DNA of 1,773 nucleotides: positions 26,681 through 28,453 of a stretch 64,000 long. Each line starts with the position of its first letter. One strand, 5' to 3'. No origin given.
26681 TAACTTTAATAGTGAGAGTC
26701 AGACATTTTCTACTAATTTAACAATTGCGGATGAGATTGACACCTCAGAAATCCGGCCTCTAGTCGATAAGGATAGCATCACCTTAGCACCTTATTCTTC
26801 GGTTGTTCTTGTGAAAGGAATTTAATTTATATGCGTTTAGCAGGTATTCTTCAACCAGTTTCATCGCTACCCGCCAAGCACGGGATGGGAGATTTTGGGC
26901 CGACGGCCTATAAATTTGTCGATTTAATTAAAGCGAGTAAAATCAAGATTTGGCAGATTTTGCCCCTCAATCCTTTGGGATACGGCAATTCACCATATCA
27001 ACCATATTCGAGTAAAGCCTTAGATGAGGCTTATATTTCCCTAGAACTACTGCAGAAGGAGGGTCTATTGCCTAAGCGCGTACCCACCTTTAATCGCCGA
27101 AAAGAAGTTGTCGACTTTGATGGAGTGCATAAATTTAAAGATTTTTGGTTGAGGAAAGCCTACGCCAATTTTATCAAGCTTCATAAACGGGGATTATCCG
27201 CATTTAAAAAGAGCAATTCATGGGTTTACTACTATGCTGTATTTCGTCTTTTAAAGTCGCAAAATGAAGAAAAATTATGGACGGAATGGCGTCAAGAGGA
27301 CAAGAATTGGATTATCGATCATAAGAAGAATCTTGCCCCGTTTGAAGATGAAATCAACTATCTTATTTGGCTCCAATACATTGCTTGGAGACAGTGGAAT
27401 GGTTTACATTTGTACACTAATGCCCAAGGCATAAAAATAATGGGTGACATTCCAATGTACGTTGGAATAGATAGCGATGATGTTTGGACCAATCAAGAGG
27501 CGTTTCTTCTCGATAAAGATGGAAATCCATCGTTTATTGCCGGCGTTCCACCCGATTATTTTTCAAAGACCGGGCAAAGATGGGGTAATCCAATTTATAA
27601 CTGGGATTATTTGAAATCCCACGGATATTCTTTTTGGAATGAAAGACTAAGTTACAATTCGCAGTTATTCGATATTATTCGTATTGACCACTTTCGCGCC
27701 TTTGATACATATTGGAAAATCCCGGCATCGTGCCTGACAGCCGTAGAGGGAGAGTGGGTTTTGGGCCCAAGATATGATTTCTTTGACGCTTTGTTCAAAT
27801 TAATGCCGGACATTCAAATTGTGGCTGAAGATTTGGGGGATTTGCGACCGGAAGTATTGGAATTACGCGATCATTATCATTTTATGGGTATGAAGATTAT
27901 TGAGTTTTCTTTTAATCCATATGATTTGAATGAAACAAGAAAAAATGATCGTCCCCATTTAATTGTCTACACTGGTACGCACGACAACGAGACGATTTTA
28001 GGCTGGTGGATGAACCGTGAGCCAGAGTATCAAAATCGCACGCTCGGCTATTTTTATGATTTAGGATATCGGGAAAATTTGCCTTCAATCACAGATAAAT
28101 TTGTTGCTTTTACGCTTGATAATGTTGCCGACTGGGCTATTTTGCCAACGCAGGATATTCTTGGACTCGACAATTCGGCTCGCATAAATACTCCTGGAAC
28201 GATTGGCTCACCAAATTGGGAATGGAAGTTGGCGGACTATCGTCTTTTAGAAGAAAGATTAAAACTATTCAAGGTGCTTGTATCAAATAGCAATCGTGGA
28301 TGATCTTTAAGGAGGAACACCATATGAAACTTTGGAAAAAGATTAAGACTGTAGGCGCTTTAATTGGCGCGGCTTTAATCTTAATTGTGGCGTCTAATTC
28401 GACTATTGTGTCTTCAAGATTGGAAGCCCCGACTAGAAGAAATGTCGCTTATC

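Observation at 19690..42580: Five single-base frameshifts split otherwise intact genes, including the essential gltX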

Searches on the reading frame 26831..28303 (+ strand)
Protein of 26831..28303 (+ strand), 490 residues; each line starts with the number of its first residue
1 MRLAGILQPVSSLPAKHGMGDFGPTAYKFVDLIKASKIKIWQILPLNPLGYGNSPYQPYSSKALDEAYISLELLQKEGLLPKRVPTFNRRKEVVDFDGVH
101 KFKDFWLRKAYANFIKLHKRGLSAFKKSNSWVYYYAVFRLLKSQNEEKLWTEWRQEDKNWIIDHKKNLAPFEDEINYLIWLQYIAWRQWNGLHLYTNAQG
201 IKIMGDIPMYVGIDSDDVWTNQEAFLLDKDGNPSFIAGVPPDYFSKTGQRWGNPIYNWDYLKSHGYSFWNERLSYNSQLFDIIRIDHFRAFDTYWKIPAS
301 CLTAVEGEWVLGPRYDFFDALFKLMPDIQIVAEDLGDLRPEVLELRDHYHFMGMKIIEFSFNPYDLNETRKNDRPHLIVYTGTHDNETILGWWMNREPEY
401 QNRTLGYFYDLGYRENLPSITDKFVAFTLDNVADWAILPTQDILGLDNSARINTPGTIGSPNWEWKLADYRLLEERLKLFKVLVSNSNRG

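Call 14: find_encoding_contigs(protein=window:26831-28303:+, flank=10000, max_places=10)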
Protein window:26831-28303:+ (490 aa): 16 contigs read that carry it; 10 places shown.
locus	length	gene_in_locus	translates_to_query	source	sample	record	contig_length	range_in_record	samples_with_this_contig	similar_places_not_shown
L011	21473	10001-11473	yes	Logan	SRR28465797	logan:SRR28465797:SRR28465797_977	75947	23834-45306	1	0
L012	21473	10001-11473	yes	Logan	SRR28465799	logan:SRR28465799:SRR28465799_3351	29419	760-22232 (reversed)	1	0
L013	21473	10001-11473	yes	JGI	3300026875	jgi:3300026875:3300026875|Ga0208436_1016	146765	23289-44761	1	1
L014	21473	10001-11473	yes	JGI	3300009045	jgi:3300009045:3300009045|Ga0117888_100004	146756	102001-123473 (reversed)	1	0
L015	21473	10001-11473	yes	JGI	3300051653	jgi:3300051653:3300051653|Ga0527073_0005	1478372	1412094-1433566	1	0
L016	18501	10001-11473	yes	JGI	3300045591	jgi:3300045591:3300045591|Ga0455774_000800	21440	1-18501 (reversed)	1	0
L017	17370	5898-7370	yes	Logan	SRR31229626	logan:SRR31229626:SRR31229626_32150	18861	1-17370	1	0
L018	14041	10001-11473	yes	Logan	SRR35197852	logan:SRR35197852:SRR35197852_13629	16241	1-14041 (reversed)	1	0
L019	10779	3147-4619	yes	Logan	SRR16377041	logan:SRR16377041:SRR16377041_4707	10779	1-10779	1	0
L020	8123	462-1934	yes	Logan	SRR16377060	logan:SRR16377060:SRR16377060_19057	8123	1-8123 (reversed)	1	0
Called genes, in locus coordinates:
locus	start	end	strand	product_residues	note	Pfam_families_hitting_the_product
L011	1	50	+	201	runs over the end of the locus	PF12535:Nudix_N (faint), PF00293:NUDIX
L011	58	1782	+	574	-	PF00128:Alpha-amylase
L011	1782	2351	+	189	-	PF13556:HTH_30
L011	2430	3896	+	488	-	PF00005:ABC_tran, PF17912:OB_MalK (faint), PF08402:TOBE_2 (faint)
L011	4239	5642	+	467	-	PF13416:SBP_bac_8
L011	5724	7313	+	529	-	PF00528:BPD_transp_1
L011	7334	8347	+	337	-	PF00528:BPD_transp_1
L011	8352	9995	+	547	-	PF00128:Alpha-amylase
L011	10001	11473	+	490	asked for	PF02446:Glyco_hydro_77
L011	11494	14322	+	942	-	PF03714:PUD, PF02922:CBM_48 (weak), PF00128:Alpha-amylase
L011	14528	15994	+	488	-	PF09479:Flg_new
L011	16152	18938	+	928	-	PF03714:PUD (weak), PF02922:CBM_48, PF00128:Alpha-amylase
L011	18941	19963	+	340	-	PF06271:RDD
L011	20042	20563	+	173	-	-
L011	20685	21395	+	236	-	PF01048:PNP_UDP_1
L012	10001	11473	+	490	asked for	PF02446:Glyco_hydro_77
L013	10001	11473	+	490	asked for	PF02446:Glyco_hydro_77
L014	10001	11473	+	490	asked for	PF02446:Glyco_hydro_77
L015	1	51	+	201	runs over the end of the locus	PF12535:Nudix_N (faint), PF00293:NUDIX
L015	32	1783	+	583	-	PF00128:Alpha-amylase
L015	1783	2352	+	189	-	PF13556:HTH_30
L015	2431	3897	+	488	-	PF00005:ABC_tran, PF17912:OB_MalK (faint), PF08402:TOBE_2 (faint)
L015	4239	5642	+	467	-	PF13416:SBP_bac_8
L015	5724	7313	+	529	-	PF00528:BPD_transp_1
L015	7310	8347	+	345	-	PF00528:BPD_transp_1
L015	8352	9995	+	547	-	PF00128:Alpha-amylase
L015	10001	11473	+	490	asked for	PF02446:Glyco_hydro_77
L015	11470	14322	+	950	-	PF03714:PUD, PF02922:CBM_48 (weak), PF00128:Alpha-amylase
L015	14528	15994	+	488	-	PF09479:Flg_new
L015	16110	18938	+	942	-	PF03714:PUD (weak), PF02922:CBM_48, PF00128:Alpha-amylase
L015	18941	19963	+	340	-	PF06271:RDD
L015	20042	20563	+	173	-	-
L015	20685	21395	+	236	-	PF01048:PNP_UDP_1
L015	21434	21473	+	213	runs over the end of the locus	-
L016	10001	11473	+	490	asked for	PF02446:Glyco_hydro_77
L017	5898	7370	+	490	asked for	PF02446:Glyco_hydro_77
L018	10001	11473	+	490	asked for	PF02446:Glyco_hydro_77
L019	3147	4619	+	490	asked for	PF02446:Glyco_hydro_77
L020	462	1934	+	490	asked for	PF02446:Glyco_hydro_77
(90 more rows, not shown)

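Call 34: search_protein_families(library=ncbifam, proteins=[L015:2431-3897:+, L015:4239-5642:+, L015:7310-8347:+, L015:16110-18938:+])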
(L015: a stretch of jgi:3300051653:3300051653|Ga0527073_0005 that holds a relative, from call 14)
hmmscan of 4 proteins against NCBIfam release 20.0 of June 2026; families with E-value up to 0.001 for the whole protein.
L015:2431-3897:+ (488 aa): 186 families (the best 25 are shown)
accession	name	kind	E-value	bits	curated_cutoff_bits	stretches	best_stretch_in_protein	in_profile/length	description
NF008653.0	PRK11650.1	subfamily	1.6e-137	458.4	432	2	1-258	1-257/357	sn-glycerol-3-phosphate ABC transporter ATP-binding protein UgpC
NF008233.0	PRK11000.1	equivalog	2.4e-121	405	568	1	1-315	1-308/369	maltose/maltodextrin ABC transporter ATP-binding protein MalK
NF006987.0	PRK09452.1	equivalog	1.5e-96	323.3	482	1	5-290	19-295/378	spermidine/putrescine ABC transporter ATP-binding protein PotA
TIGR03265.1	PhnT2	equivalog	1.1e-92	310.9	457.7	1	5-313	6-308/353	putative 2-aminoethylphosphonate ABC transporter ATP-binding protein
NF040933.2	ABC_arch_GlcV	equivalog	2.7e-91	306.1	450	1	3-269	2-273/357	glucose ABC transporter ATP-binding protein GlcV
TIGR01187.1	potA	subfamily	1.5e-89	300.3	355.6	1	37-253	2-218/325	polyamine ABC transporter ATP-binding protein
NF043075.1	MMSYN1_0197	equivalog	5.9e-87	291.8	550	1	6-274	5-270/341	spermidine/putrescine ABC transporter ATP-binding protein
NF008513.0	PRK11432.1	equivalog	7.9e-81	271.7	496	1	4-266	7-264/351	ferric ABC transporter ATP-binding protein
NF008621.0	PRK11607.1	equivalog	3.2e-80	269.7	613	1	6-252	22-264/377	putrescine ABC transporter ATP-binding subunit PotG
TIGR00968.1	3a0106s01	subfamily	9.1e-76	254.5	342.75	1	5-238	2-233/237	sulfate ABC transporter ATP-binding protein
NF040840.2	tungstate_WtpC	equivalog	1.2e-75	254.9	440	1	20-257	15-251/347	tungstate ABC transporter ATP-binding protein WtpC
TIGR03258.1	PhnT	equivalog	3.4e-73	246.7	499.15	1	4-248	9-250/359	2-aminoethylphosphonate ABC transport system ATP-binding subunit PhnT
TIGR01186.1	proV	subfamily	9.6e-67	225.6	326.6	1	18-240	6-234/363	betaine/proline/choline family ABC transporter ATP-binding protein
NF008105.0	PRK10851.1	equivalog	3.5e-66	223.3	502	1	19-255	16-254/362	sulfate/thiosulfate ABC transporter ATP-binding protein CysA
TIGR03415.1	ABC_choXWV_ATP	equivalog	1.4e-57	195.4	483.75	1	21-303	40-326/382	choline ABC transporter ATP-binding protein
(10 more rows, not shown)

L015:4239-5642:+ (467 aa): 2 families
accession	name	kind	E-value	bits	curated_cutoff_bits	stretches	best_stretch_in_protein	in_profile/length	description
NF053763.1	ABCarbgalBndGanS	equivalog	2.9e-14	52.7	700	1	124-436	88-389/420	galactooligosaccharide ABC transporter substrate-binding protein GanS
NF007011.0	PRK09474.1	equivalog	1.4e-07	30.7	291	1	89-249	49-204/396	maltose/maltodextrin ABC transporter substrate-binding protein MalE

L015:7310-8347:+ (345 aa): 13 families
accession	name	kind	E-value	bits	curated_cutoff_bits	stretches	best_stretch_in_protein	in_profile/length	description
NF008231.0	PRK10998.1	equivalog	1.5e-35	123.2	261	1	117-345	77-296/296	maltose ABC transporter permease MalG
NF040932.1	ABC_arch_GlcU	equivalog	5.1e-15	55.8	340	1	39-339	4-265/272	glucose ABC transporter permease GlcU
NF008210.0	PRK10973.1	equivalog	2.1e-12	47.3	297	1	119-338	71-276/281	sn-glycerol-3-phosphate ABC transporter permease UgpE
TIGR01581.1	Mo_ABC_porter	hypoth_equivalog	7e-10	38.8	210.3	1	128-274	26-174/225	ABC transporter permease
NF007047.0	PRK09500.1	equivalog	4.7e-09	36.2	326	1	104-300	42-223/257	spermidine/putrescine ABC transporter permease PotC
TIGR00969.1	3a0106s02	subfamily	3.1e-08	33.4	240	1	229-329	169-266/272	sulfate ABC transporter permease subunit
NF006939.0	PRK09421.1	equivalog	2.1e-06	27.3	262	1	226-326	116-216/230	molybdate ABC transporter permease subunit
TIGR02141.1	modB_ABC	equivalog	2.6e-06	27.2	182.6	1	128-271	3-148/208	molybdate ABC transporter permease subunit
NF040839.1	tungstate_WtpB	equivalog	2.5e-05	24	340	1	122-268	43-190/251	tungstate ABC transporter permease WtpB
NF007889.0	PRK10592.1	equivalog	3.9e-05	23.4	476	1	102-284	45-221/281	putrescine ABC transporter permease PotI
TIGR03262.1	PhnU2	equivalog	5.9e-05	21.9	593.25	1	118-327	49-250/546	putative 2-aminoethylphosphonate ABC transporter permease subunit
TIGR02140.1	permease_CysW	equivalog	0.00036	20.1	329.1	0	116-281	40-211/261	sulfate ABC transporter permease subunit CysW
NF043073.1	MMSYN1_0195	equivalog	0.00041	18.6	1250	0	228-278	152-202/1021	spermidine/putrescine ABC transporter permease/substrate-binding protein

L015:16110-18938:+ (942 aa): 18 families
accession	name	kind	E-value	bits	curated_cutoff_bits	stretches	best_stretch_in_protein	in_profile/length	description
TIGR02104.1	pulA_typeI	equivalog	6.8e-157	523.2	504.5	1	262-856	1-550/605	type I pullulanase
TIGR02103.1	pullul_strch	subfamily_domain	2.3e-80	270.8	697.6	3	473-663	377-573/900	pullulanase-type alpha-1,6-glucosidase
TIGR02102.1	pullulan_Gpos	equivalog_domain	7.7e-64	216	1042.25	1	64-858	111-920/1113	pullulanase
TIGR02100.1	glgX_debranch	equivalog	1.8e-34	118.9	640.9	1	397-615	154-366/688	glycogen debranching protein GlgX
NF002983.0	PRK03705.1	equivalog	8e-27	93.6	901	1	399-837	151-563/658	glycogen debranching protein GlgX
TIGR02402.1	trehalose_TreZ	equivalog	2.3e-25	88.9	538.8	2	438-604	110-257/545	malto-oligosyltrehalose trehalohydrolase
NF011082.0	PRK14510.1-1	equivalog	1.3e-15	55.9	2511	1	397-597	154-345/1410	bifunctional glycogen debranching protein GlgX/4-alpha-glucanotransferase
NF003811.1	PRK05402.1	equivalog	3.5e-10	39.1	741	1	281-594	29-303/619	1,4-alpha-glucan branching protein GlgB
NF008183.0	PRK10933.1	subfamily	1e-08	34.4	535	1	438-529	31-108/551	alpha,alpha-phosphotrehalase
TIGR02403.1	trehalose_treC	equivalog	1.7e-08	33.6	799.05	1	440-539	27-111/544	alpha,alpha-phosphotrehalase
TIGR02456.1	treS_nterm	equivalog_domain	1.7e-07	30.1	678.35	1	438-529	26-103/539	maltose alpha-D-glucosyltransferase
NF041090.1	Cyc-maltodext_AglB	equivalog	1.3e-06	27.6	540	1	435-623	60-237/470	cyclomaltodextrinase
NF007060.0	PRK09505.2-5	equivalog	1.1e-05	23.7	790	0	427-528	222-323/690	alpha-amylase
NF007058.0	PRK09505.2-3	equivalog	2.9e-05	22.4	897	1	409-531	215-341/742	alpha-amylase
NF007053.0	PRK09505.1-3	equivalog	7.8e-05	21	1269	1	418-536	209-327/687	alpha-amylase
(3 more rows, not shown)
